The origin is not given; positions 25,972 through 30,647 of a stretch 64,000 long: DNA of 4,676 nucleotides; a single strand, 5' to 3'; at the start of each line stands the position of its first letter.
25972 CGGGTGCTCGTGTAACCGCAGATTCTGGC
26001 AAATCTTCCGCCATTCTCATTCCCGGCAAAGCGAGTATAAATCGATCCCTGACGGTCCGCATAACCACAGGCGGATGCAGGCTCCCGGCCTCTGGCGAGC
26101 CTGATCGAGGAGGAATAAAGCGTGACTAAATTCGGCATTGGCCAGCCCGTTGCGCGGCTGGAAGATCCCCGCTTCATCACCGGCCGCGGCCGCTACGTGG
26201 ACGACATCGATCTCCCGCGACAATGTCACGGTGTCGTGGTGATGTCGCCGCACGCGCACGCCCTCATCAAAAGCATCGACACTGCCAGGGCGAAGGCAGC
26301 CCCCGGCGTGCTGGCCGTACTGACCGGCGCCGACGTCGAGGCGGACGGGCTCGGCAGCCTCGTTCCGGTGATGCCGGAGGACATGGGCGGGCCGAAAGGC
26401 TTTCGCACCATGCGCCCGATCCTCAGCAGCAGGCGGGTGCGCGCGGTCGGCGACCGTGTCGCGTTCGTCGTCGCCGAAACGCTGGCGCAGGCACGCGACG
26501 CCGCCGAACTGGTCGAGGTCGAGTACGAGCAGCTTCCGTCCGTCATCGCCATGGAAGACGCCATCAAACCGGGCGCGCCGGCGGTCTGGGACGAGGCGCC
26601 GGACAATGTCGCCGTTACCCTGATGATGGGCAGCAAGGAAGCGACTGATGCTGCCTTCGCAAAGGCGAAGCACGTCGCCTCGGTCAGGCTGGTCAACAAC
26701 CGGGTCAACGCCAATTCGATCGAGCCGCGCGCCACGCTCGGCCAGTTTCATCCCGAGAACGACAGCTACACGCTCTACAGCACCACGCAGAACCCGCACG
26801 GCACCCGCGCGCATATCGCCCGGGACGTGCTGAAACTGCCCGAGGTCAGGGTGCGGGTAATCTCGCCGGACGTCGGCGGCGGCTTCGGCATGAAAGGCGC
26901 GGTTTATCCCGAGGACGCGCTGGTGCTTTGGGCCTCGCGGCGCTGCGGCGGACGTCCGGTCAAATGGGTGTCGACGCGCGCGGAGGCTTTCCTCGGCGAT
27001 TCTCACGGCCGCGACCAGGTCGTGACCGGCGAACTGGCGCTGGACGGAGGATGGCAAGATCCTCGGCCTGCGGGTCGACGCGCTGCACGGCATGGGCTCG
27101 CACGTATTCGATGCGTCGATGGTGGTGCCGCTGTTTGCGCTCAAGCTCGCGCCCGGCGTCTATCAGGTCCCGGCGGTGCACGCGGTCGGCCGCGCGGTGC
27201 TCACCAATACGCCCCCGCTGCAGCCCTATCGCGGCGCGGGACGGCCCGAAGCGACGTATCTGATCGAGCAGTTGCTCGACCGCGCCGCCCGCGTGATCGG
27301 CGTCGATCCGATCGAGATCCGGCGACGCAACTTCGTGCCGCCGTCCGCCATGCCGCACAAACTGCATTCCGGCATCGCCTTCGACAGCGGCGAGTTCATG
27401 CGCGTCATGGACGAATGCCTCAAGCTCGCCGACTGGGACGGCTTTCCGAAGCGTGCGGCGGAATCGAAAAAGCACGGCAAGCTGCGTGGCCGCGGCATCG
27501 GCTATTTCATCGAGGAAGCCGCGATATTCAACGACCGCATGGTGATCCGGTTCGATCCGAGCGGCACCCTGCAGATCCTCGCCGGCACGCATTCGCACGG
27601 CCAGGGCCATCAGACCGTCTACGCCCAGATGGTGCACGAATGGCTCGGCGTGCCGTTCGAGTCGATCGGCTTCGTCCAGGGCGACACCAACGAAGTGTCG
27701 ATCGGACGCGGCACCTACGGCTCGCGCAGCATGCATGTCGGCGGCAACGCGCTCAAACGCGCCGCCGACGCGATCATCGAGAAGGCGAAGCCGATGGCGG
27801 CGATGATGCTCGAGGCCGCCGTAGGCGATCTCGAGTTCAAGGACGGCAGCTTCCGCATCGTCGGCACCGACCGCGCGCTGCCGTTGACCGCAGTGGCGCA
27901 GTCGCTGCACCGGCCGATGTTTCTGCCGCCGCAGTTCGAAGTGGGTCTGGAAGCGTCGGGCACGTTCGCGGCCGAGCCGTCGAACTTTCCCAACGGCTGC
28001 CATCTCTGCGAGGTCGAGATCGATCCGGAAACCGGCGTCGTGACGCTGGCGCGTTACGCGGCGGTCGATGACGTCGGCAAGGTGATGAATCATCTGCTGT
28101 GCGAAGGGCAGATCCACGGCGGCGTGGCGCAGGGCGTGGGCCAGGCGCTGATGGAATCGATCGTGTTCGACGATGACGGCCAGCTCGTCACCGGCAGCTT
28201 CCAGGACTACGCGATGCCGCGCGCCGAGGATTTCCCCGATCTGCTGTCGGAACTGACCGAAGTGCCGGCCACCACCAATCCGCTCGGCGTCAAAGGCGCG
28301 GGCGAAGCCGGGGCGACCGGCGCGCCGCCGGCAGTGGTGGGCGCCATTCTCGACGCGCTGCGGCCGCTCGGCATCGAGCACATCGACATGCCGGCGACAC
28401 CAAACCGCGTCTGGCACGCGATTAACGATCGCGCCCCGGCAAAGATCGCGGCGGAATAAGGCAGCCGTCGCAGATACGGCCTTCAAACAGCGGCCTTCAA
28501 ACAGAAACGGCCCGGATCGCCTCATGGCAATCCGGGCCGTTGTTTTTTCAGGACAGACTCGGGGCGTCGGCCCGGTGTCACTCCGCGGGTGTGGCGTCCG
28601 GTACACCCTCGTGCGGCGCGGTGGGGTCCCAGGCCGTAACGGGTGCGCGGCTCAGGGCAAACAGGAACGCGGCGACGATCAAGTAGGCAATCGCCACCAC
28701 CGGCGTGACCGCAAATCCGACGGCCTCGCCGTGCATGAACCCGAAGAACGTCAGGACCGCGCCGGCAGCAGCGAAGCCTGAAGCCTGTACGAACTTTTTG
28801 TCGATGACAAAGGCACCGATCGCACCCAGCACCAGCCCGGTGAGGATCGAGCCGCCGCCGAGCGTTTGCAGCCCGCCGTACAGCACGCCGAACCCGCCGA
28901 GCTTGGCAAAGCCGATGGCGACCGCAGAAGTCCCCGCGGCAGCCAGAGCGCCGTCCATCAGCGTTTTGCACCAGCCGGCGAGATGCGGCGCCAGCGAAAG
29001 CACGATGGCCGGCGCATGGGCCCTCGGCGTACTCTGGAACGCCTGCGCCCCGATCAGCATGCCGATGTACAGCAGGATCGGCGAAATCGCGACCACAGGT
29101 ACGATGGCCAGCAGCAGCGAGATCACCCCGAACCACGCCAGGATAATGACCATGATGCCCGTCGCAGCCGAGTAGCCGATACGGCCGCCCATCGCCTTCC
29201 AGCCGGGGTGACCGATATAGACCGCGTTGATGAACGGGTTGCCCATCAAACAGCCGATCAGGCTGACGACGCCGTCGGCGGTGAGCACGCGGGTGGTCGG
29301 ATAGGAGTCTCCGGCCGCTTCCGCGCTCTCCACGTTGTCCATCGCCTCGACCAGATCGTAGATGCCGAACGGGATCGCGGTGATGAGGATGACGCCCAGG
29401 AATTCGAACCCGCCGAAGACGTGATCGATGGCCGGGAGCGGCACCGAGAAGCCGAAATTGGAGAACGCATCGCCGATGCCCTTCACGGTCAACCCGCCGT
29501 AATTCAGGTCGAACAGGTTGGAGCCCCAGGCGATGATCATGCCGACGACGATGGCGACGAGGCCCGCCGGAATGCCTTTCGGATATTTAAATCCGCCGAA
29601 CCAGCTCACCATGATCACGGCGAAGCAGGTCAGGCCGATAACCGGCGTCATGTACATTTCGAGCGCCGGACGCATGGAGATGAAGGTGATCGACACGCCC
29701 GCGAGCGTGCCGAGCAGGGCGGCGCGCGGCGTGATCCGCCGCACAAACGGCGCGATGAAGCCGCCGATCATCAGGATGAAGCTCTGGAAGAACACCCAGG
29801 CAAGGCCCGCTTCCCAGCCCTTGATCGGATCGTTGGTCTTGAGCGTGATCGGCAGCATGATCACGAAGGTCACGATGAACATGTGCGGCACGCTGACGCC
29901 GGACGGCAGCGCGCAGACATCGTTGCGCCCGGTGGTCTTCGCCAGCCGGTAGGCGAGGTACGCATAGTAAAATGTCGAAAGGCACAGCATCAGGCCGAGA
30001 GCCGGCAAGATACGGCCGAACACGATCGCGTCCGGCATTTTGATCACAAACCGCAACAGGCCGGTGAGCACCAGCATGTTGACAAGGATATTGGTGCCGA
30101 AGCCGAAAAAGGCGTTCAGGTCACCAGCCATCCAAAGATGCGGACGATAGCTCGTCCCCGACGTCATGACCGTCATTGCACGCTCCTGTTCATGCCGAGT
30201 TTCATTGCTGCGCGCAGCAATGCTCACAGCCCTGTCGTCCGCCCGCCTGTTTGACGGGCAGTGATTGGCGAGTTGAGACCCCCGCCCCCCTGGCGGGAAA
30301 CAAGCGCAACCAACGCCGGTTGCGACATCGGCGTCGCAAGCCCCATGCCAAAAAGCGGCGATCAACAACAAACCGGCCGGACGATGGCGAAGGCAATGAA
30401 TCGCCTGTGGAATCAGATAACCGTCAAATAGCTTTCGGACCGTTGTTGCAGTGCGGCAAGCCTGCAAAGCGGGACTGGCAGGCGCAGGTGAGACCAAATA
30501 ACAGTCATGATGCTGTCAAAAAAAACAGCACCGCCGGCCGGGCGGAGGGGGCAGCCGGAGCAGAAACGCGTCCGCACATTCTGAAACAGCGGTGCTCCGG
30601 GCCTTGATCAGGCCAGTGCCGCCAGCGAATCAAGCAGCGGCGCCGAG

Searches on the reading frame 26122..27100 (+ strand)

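Call 4: search_protein_families(library=ncbifam, proteins=[window:26122-27100:+], max_evalue=0.001)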
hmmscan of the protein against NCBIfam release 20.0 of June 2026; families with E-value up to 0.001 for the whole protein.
window:26122-27100:+ (326 aa): 13 families
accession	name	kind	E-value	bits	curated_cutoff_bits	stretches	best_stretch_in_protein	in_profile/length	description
NF041018.1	glyceraldDH_alpha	equivalog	1.9e-66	224.9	790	1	6-308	3-295/741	glyceraldehyde dehydrogenase subunit alpha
TIGR02416.1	CO_dehy_Mo_lg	equivalog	4.5e-63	213.6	991.15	1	14-306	1-293/770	aerobic carbon-monoxide dehydrogenase large subunit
NF040766.1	CODH_aero_grp5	exception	4.9e-58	197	950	1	6-308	5-300/785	aerobic carbon-monoxide dehydrogenase large subunit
NF043082.1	XdhA_XDHase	equivalog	1.4e-46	159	780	1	6-292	1-280/758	xanthine dehydrogenase subunit XdhA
TIGR03194.1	4hydrxCoA_A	equivalog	2e-46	158.8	994.55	1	15-299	6-273/746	4-hydroxybenzoyl-CoA reductase subunit alpha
NF007426.0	PRK09970.1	equivalog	9.7e-43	146.2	916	1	5-292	5-283/761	xanthine dehydrogenase molybdenum-binding subunit XdhA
TIGR03311.1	Se_dep_XDH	equivalog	2.9e-37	128.2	830.45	1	6-291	162-428/848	selenium-dependent xanthine dehydrogenase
TIGR03196.1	pucD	equivalog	7.9e-35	120.4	783.65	1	5-295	2-269/763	xanthine dehydrogenase subunit D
NF041671.1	peri_hyde_PaoC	equivalog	9.3e-31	106.9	1180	1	6-288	18-277/735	aldehyde oxidoreductase molybdenum-binding subunit PaoC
TIGR03313.1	Se_sel_red_Mo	hypoth_equivalog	1.7e-29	102.2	1101.9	2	6-182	168-332/951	molybdopterin-dependent oxidoreductase Mo/Fe-S-binding subunit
NF045668.1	pterin_aldehy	equivalog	2e-28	99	1100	1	20-272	189-436/905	molybdopterin-dependent aldehyde oxidoreductase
TIGR02965.1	xanthine_xdhB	equivalog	1.4e-26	92.9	849.5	1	17-288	12-260/758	xanthine dehydrogenase molybdopterin binding subunit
TIGR02969.1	mam_aldehyde_ox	subfamily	2.7e-14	51.7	1912.3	1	5-291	575-835/1330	aldehyde oxidase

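Call 5: search_protein_families(library=pfam, proteins=[window:26122-27100:+], max_evalue=0.001)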
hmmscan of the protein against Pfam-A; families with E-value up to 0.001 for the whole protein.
window:26122-27100:+ (326 aa): 2 families
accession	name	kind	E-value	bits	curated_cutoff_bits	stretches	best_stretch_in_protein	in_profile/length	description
PF02738.23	MoCoBD_1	-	4.7e-39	134.4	27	1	157-308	3-149/244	Molybdopterin cofactor-binding domain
PF01315.27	Ald_Xan_dh_C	-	3.8e-31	108.1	31.3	1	20-139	1-110/110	Aldehyde oxidase and xanthine dehydrogenase, a/b hammerhead domain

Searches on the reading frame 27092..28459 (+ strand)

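Call 4: search_protein_families(library=ncbifam, proteins=[window:27092-28459:+], max_evalue=0.001)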
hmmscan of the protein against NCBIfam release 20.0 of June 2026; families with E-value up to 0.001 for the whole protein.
window:27092-28459:+ (455 aa): 13 families
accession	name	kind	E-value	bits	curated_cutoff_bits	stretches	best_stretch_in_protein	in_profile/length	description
NF041018.1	glyceraldDH_alpha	equivalog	1.6e-105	354.2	790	1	1-440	311-740/741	glyceraldehyde dehydrogenase subunit alpha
NF040766.1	CODH_aero_grp5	exception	1.9e-96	324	950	2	10-269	324-591/785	aerobic carbon-monoxide dehydrogenase large subunit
TIGR02416.1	CO_dehy_Mo_lg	equivalog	1.2e-90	304.8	991.15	1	16-443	327-770/770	aerobic carbon-monoxide dehydrogenase large subunit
NF043082.1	XdhA_XDHase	equivalog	3.9e-62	210.4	780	1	21-445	331-753/758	xanthine dehydrogenase subunit XdhA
TIGR03194.1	4hydrxCoA_A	equivalog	7.8e-62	209.7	994.55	1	11-443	308-745/746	4-hydroxybenzoyl-CoA reductase subunit alpha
NF007426.0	PRK09970.1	equivalog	5.7e-59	199.9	916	1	22-444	335-755/761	xanthine dehydrogenase molybdenum-binding subunit XdhA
TIGR03196.1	pucD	equivalog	1.1e-45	156.3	783.65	1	12-423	308-740/763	xanthine dehydrogenase subunit D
NF045668.1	pterin_aldehy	equivalog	4e-42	144.3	1100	1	23-444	508-904/905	molybdopterin-dependent aldehyde oxidoreductase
TIGR02965.1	xanthine_xdhB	equivalog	1.8e-34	119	849.5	1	8-445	302-755/758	xanthine dehydrogenase molybdopterin binding subunit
TIGR03313.1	Se_sel_red_Mo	hypoth_equivalog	3e-34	117.9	1101.9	1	9-444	515-949/951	molybdopterin-dependent oxidoreductase Mo/Fe-S-binding subunit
NF041671.1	peri_hyde_PaoC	equivalog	5.4e-30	104.4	1180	1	49-443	355-730/735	aldehyde oxidoreductase molybdenum-binding subunit PaoC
TIGR03311.1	Se_dep_XDH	equivalog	2.9e-29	101.8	830.45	2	20-270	479-715/848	selenium-dependent xanthine dehydrogenase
TIGR02969.1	mam_aldehyde_ox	subfamily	1.4e-14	52.6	1912.3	1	7-424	873-1280/1330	aldehyde oxidase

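Call 5: search_protein_families(library=pfam, proteins=[window:27092-28459:+], max_evalue=0.001)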
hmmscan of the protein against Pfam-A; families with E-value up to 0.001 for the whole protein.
window:27092-28459:+ (455 aa): 2 families
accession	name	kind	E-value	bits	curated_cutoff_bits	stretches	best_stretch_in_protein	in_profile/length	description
PF20256.3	MoCoBD_2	-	9e-81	271.9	27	1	109-382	2-283/283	Molybdopterin cofactor-binding domain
PF02738.23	MoCoBD_1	-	3.5e-21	75.8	27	1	6-81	169-244/244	Molybdopterin cofactor-binding domain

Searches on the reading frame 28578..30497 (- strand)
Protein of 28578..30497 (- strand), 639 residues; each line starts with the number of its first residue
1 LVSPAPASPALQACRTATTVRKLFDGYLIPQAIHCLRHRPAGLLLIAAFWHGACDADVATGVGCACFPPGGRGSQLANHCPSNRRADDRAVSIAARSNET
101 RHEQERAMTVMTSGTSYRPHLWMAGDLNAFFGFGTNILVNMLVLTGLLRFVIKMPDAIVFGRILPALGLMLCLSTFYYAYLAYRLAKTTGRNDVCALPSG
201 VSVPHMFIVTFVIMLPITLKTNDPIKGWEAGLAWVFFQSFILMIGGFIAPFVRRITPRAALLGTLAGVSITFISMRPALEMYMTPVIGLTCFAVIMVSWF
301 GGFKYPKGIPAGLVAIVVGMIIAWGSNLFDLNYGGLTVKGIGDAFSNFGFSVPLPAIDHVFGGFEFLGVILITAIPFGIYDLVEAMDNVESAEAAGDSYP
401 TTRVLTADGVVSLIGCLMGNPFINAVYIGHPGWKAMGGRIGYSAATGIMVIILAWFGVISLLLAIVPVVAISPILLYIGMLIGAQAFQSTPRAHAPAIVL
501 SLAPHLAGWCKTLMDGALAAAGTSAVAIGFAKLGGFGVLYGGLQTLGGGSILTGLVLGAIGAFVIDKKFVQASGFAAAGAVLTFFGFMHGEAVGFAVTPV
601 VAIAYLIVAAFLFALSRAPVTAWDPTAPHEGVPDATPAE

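Call 4: search_protein_families(library=ncbifam, proteins=[window:28578-30497:-], max_evalue=0.001)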
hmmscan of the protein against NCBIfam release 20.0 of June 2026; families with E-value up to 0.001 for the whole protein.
window:28578-30497:- (639 aa): 0 families

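Call 5: search_protein_families(library=pfam, proteins=[window:28578-30497:-], max_evalue=0.001)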
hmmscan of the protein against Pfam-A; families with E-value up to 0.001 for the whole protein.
window:28578-30497:- (639 aa): 0 families

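Call 29: search_protein_families(library=pfam, proteins=[window:28578-30179:-], max_evalue=10)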
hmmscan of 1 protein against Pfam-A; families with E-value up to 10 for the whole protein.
window:28578-30179:- (533 aa): 1 family
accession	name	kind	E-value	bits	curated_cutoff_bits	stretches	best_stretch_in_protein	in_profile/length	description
PF20629.2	GD_AH_C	-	0.39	10.5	26.8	1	462-498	141-177/242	D-galactarate/Altronate dehydratase, C-terminal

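Call 30: search_solved_structures(query=window:28578-30179:-, max_evalue=1)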
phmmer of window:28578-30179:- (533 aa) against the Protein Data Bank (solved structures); distinct sequences matched with E-value up to 1: 0.

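Call 31: find_homologous_proteins(query=window:28578-30179:-, max_evalue=0.00001)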
Query window:28578-30179:- (533 aa): 8000 proteins with E <= 0.00001 among 8000 candidates; the best 120 are listed.
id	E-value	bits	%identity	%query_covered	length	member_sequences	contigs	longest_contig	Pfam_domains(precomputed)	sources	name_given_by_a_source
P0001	0.0e+0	1083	92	100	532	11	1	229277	-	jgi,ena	jgi:AGZA family xanthine/uracil permease-like MFS transporter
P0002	0.0e+0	1069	92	100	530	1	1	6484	-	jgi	jgi:adenine/guanine/hypoxanthine permease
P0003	0.0e+0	1065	91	100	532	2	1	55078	-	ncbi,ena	-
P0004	0.0e+0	1060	92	100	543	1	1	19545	-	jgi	jgi:AGZA family xanthine/uracil permease-like MFS transporter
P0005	0.0e+0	1056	90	100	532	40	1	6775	-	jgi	-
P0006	0.0e+0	1053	90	100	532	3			-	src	-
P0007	0.0e+0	1051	90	100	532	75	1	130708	-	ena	-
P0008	0.0e+0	1043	90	100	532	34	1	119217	-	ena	-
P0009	0.0e+0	1038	89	100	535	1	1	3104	-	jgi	jgi:adenine/guanine/hypoxanthine permease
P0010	0.0e+0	1032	88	99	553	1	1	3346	-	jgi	jgi:adenine/guanine/hypoxanthine permease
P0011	0.0e+0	1027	88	100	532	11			-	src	-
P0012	0.0e+0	1027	87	99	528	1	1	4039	-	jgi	jgi:adenine/guanine/hypoxanthine permease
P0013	0.0e+0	1017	88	100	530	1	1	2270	-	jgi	jgi:adenine/guanine/hypoxanthine permease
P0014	0.0e+0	1015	87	98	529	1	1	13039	-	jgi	jgi:AGZA family xanthine/uracil permease-like MFS transporter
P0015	0.0e+0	1012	87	100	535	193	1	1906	-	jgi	jgi:AGZA family xanthine/uracil permease-like MFS transporter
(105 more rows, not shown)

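Call 61: search_protein_representatives(protein=window:28578-30179:-)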
Query: 533 residues. Proteins with E-value up to 0.001 (for the whole library): 3063; up to 1e-10: 1824; up to 1e-30: 582. The best 150 are listed.
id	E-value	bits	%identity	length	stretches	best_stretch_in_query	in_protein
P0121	4.3e-194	662.8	74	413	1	7-412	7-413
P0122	3.4e-156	537.7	93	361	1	127-391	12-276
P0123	7.9e-147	506.8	69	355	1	175-516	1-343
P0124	2.2e-143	495.5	81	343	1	8-275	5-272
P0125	4.3e-142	491.2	88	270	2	5-166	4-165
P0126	1.0e-141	489.9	83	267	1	13-275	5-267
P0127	9.5e-140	483.4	49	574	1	11-509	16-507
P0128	3.7e-132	458.4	75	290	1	231-516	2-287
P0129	6.0e-129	447.8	45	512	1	15-509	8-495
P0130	2.1e-128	446.0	77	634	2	197-429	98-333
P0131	1.1e-122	427.1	45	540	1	14-504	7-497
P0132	2.8e-121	422.5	84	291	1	10-234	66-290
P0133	1.6e-119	416.7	44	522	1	19-508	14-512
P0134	6.6e-115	401.5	78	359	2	100-222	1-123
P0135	2.3e-113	396.4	64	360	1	48-355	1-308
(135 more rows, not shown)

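Call 64: search_solved_structures(query=A1, max_evalue=1)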
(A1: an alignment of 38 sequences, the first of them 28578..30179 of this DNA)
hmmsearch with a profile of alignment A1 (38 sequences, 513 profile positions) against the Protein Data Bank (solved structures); distinct sequences matched with E-value up to 1: 0.

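Call 74: predict_structure(alignment_id=A1)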
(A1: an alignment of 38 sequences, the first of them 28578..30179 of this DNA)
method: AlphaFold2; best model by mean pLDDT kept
length: 533 residues; sequences in the alignment: 38
mean_pLDDT: 91.0   pTM: 0.86
mean pLDDT of the five models: 91.0, 89.4, 89.4, 88.9, 88.3
residues with pLDDT >= 90: 388; 70-90: 122; 50-70: 12; < 50: 11
segments of 3 or more residues with pLDDT < 50: 1-5, 530-533
pLDDT, mean of each block of 10 residues (from residue 1): 53 93 90 91 93 97 98 98 96 91 88 96 98 96 93 91 87 92 95 89 87 94 84 90 93 96 86 89 90 97 98 97 88 96 97 93 90 86 92 96 91 93 95 95 92 97 97 96 89 97 98 83 53 44
secondary structure, 60 per line:
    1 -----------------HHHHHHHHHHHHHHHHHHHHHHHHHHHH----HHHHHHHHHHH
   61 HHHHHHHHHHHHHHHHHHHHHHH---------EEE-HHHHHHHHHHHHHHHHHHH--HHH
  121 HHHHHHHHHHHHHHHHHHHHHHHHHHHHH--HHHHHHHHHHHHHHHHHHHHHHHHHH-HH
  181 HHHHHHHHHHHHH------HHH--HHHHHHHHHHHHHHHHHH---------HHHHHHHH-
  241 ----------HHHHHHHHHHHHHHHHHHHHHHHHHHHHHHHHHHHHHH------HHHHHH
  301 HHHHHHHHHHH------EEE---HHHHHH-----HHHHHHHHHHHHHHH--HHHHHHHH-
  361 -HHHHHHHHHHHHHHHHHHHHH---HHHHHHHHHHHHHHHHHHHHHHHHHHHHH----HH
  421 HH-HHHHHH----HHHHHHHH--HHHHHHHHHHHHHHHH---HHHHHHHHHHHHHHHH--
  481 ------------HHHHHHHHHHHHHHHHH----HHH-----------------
elements in order: H18-45 H50-83 E93-95 H97-115 H118-149 H152-177 H179-193 H205-222 H232-239 H251-288 H295-311 E318-320 H324-329 H335-349 H352-359 H362-382 H386-414 H419-422 H424-429 H434-441 H444-459 H463-478 H493-509

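Call 77: fold_search(model_id=the predicted structure, library=pdb)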
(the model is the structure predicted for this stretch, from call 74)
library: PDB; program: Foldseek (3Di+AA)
matches with E <= 10: 339; with E <= 0.001: 82
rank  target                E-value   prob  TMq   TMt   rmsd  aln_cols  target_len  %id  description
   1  8zzv_A                6.4e-07  1.00  0.45  0.59   7.0       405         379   17  Dimer structure of the solute carrier SLC26Dg (released 2019-05-08)
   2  8jez_A                7.0e-07  1.00  0.52  0.54   8.6       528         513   12  Human sodium-dependent vitamin C transporter 1 in an apo inward-open state (released 2024-06-19)
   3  5xls                  1.0e-06  1.00  0.50  0.63   5.4       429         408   15  Crystal structure of UraA in occluded conformation (released 2017-07-05)
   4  8oo1_C                1.7e-06  1.00  0.46  0.59   5.0       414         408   16  Wide inward-open liganded UraA in complex with a conformation-selective synthetic nanobody (released 2024-04-10)
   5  8omz_C                1.8e-06  1.00  0.47  0.59   4.8       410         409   15  Wide inward-open unliganded UraA in complex with a conformation-selective synthetic nanobody (released 2024-04-10)
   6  8jf0                  2.1e-06  1.00  0.51  0.61   7.2       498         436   12  Human sodium-dependent vitamin C transporter 1 in an intermediate state (released 2024-05-22)
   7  7v75                  2.2e-06  1.00  0.53  0.47   6.4       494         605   14  Thermostabilized human prestin in complex with salicylate (released 2022-08-31)
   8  8yr9_A                2.2e-06  1.00  0.49  0.38   5.9       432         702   11  the Cyro-EM Structure of human SLC26A3 (released 2025-09-24)
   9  8wo7_A                2.3e-06  1.00  0.51  0.51   7.7       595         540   14  Apo state of Arabidopsis AZG1 T440Y (released 2024-01-10)
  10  7s8x_A                2.4e-06  1.00  0.50  0.41   5.2       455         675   15  Cryo-EM Structure of dolphin Prestin: Sensor Up (compact) state (released 2021-11-03)
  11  9w3i_A                3.0e-06  1.00  0.48  0.46   6.8       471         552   14  Cryo-EM structure of Oryza sativa phosphate transporter SPDT in apo-state (released 2025-10-22)
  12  7lgu_A                3.2e-06  1.00  0.51  0.41   5.6       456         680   14  Structure of human prestin in the presence of NaCl (released 2021-08-25)
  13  8omz_A                3.4e-06  1.00  0.48  0.59   8.5       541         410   14  Wide inward-open unliganded UraA in complex with a conformation-selective synthetic nanobody (released 2024-04-10)
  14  7ytw_A                3.8e-06  1.00  0.58  0.61   6.5       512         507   12  Structural basis of vitamin C recognition and transport by mammalian SVCT1 transporter (released 2023-05-03)
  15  5iof_A                5.8e-06  1.00  0.49  0.66   6.8       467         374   14  Structure of the transmembrane domain of the transporter SLC26Dg (released 2016-03-16)
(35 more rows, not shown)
